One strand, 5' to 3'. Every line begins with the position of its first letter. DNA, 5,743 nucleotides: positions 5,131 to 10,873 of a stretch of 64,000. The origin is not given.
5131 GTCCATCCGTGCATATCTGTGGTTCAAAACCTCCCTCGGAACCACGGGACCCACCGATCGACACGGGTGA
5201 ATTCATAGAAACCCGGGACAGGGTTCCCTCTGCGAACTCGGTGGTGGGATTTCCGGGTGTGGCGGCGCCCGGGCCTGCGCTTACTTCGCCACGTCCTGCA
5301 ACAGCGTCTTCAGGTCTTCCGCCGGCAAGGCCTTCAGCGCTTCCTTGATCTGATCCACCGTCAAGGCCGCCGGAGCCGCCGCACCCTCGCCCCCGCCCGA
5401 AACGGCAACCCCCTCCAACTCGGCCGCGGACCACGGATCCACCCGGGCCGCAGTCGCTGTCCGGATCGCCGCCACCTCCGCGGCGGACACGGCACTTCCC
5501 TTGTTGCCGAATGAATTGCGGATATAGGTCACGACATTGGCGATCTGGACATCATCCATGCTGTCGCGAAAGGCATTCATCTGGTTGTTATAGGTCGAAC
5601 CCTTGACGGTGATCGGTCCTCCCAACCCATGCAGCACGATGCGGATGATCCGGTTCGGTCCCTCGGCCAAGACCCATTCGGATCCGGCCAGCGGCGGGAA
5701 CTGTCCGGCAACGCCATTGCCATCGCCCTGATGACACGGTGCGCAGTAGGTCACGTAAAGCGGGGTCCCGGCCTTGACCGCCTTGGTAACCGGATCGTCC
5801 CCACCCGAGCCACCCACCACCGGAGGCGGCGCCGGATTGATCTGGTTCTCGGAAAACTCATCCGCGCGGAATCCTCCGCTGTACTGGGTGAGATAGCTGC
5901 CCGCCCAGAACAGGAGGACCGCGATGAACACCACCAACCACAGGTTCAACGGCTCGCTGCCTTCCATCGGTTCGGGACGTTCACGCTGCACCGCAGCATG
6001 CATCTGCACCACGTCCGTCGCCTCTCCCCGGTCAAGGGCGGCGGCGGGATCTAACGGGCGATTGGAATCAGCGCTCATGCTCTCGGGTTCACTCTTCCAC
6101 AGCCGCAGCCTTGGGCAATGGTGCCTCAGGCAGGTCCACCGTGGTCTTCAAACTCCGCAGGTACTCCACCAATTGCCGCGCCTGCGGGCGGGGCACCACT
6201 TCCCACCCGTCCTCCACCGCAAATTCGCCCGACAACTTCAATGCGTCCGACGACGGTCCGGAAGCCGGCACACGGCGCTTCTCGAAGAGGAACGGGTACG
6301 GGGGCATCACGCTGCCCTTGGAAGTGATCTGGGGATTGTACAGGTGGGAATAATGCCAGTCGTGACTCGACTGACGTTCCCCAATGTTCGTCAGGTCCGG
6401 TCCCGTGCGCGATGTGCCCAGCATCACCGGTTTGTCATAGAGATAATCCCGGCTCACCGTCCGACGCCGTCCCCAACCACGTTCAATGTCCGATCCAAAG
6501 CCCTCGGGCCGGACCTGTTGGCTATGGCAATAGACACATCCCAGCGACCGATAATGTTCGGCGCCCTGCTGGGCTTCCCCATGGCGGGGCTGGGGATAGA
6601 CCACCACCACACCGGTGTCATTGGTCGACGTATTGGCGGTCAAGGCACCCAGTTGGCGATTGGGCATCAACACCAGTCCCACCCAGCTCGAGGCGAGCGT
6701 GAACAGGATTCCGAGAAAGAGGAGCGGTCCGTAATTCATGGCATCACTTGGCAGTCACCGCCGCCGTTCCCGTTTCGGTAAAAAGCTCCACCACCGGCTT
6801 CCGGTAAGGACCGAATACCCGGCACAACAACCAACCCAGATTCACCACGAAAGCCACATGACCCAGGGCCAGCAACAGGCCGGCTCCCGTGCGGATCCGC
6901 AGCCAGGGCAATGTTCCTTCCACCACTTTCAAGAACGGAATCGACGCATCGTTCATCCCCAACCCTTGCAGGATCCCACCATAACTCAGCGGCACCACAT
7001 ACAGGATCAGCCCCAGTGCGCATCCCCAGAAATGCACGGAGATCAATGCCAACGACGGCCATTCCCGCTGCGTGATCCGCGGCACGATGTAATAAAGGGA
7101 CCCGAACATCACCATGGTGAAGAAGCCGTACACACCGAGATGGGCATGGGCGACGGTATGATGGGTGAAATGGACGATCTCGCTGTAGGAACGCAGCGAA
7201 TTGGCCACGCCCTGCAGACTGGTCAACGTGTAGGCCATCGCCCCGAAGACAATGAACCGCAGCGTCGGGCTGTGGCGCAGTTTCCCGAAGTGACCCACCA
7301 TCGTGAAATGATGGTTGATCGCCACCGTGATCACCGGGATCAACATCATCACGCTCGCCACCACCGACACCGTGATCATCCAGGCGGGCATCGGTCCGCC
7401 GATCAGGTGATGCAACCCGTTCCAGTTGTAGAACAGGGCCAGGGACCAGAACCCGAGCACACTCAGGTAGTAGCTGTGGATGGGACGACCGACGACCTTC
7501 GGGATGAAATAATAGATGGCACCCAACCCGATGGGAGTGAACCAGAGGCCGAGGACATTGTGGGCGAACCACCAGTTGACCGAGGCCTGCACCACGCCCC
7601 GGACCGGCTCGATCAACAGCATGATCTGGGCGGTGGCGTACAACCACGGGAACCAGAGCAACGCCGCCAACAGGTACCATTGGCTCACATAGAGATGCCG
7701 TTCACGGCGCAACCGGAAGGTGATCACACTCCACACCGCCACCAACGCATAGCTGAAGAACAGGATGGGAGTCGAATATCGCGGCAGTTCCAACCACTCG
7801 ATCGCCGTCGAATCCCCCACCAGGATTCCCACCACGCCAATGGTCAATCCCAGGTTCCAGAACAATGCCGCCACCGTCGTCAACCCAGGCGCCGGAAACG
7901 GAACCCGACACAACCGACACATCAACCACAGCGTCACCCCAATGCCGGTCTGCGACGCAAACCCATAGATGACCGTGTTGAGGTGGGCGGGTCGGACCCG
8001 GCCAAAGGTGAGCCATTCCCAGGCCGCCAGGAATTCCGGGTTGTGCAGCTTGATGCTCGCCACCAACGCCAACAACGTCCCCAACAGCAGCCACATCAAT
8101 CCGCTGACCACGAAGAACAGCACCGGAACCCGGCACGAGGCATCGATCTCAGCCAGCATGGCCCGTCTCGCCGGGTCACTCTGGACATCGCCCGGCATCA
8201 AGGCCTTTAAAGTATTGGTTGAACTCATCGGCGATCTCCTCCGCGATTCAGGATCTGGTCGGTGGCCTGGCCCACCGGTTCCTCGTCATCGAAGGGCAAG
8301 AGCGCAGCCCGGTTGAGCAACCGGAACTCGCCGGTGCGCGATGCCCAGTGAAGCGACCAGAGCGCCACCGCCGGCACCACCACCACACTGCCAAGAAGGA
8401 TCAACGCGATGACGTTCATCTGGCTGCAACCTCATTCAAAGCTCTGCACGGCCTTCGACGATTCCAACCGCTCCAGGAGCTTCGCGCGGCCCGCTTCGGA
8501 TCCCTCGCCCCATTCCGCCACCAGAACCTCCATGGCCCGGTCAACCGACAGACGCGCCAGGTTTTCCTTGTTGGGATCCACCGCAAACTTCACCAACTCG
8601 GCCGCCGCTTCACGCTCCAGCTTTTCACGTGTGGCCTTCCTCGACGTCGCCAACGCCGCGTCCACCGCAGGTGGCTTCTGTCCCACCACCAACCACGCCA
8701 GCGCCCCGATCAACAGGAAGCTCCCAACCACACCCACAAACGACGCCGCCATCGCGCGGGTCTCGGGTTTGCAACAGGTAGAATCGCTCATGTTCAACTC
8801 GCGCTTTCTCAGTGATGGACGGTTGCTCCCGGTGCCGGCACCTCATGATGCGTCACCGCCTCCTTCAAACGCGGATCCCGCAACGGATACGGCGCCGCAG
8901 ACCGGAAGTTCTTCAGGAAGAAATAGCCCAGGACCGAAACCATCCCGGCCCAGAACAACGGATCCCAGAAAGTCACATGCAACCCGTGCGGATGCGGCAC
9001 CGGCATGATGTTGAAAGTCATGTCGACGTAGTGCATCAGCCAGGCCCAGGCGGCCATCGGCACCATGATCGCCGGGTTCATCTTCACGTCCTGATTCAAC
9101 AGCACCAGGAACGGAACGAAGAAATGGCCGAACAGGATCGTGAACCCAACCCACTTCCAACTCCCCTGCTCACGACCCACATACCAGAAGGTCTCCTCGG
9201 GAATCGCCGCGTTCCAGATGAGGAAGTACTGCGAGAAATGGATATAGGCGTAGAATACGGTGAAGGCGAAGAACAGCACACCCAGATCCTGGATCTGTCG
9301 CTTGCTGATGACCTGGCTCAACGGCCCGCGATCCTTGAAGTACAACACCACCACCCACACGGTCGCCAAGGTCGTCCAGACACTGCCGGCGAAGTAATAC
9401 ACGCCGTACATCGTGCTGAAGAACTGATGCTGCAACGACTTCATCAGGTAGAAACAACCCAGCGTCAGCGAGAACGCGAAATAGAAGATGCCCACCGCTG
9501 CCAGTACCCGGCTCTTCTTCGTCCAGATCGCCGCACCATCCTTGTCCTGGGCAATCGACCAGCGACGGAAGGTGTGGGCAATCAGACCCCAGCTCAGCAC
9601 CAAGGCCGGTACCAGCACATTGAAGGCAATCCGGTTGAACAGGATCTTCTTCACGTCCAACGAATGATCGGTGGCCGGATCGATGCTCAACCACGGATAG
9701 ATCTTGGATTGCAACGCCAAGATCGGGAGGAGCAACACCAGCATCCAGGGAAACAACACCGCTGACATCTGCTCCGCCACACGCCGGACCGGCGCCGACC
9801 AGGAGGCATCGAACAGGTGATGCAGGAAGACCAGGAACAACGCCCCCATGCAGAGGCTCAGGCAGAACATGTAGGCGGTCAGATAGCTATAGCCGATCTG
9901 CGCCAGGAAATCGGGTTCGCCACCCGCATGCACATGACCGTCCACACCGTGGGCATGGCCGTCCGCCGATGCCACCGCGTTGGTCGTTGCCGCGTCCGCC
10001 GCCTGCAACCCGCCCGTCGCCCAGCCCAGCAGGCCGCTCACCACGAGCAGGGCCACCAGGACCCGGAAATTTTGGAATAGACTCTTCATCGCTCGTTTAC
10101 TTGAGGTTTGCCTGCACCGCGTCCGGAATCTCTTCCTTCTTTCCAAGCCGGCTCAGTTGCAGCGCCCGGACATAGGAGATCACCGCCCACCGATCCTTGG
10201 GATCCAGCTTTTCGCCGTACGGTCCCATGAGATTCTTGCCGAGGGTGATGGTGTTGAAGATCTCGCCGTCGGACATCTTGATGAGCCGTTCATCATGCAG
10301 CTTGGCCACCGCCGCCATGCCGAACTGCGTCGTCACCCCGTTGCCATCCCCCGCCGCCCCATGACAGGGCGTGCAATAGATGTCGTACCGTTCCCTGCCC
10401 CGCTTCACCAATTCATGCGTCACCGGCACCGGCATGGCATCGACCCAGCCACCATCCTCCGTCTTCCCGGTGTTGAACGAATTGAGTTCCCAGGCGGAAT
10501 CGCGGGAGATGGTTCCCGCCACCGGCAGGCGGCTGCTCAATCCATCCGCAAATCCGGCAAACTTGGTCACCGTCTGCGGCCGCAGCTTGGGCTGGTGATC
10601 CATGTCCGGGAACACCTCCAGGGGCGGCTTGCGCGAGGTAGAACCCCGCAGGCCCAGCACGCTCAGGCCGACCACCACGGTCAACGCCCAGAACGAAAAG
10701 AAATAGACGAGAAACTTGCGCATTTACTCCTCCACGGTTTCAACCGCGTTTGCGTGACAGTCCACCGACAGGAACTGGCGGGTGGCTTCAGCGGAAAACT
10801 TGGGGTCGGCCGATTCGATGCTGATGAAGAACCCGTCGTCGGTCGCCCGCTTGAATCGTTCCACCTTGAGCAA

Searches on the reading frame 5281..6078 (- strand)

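Call 18: search_protein_families(library=pfam, proteins=[window:5281-6078:-], max_evalue=0.001)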
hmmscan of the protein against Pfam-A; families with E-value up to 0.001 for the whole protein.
window:5281-6078:- (265 aa): 2 families
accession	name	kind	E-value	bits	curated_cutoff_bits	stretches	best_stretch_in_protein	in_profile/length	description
PF00034.26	Cytochrom_C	-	2.2e-12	48.6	21.3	1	102-188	2-88/90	Cytochrome c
PF13442.11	Cytochrome_CBB3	-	2.4e-11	44.2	27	1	100-186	2-68/68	Cytochrome C oxidase, cbb3-type, subunit III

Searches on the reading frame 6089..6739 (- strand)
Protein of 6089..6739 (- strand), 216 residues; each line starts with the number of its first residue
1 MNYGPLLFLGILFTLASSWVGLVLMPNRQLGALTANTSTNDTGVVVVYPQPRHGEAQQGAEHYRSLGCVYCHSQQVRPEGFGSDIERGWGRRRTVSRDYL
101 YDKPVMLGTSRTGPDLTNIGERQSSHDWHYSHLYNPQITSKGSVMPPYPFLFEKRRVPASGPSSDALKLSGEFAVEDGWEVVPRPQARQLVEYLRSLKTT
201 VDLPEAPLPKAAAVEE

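Call 18: search_protein_families(library=pfam, proteins=[window:6089-6739:-], max_evalue=0.001)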
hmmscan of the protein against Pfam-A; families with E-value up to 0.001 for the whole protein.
window:6089-6739:- (216 aa): 1 family
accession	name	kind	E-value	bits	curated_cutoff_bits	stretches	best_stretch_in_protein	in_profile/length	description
PF02433.20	FixO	-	2.6e-26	92.9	29.6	1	57-155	51-144/219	Cytochrome C oxidase, mono-heme subunit/FixO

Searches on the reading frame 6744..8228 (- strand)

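Call 18: search_protein_families(library=pfam, proteins=[window:6744-8228:-], max_evalue=0.001)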
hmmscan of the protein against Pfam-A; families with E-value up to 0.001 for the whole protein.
window:6744-8228:- (494 aa): 1 family
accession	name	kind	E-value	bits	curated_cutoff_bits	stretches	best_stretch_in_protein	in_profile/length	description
PF00115.25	COX1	-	6.5e-77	259.7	34.8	1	36-451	3-435/436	Cytochrome C and Quinol oxidase polypeptide I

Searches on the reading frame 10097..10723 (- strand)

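Call 18: search_protein_families(library=pfam, proteins=[window:10097-10723:-], max_evalue=0.001)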
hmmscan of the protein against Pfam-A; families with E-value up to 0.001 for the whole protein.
window:10097-10723:- (208 aa): 2 families
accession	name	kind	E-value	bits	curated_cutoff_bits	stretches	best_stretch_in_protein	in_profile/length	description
PF13442.11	Cytochrome_CBB3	-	7.7e-12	45.8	27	1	106-185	3-68/68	Cytochrome C oxidase, cbb3-type, subunit III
PF00034.26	Cytochrom_C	-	6.4e-07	31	21.3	1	106-188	1-89/90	Cytochrome c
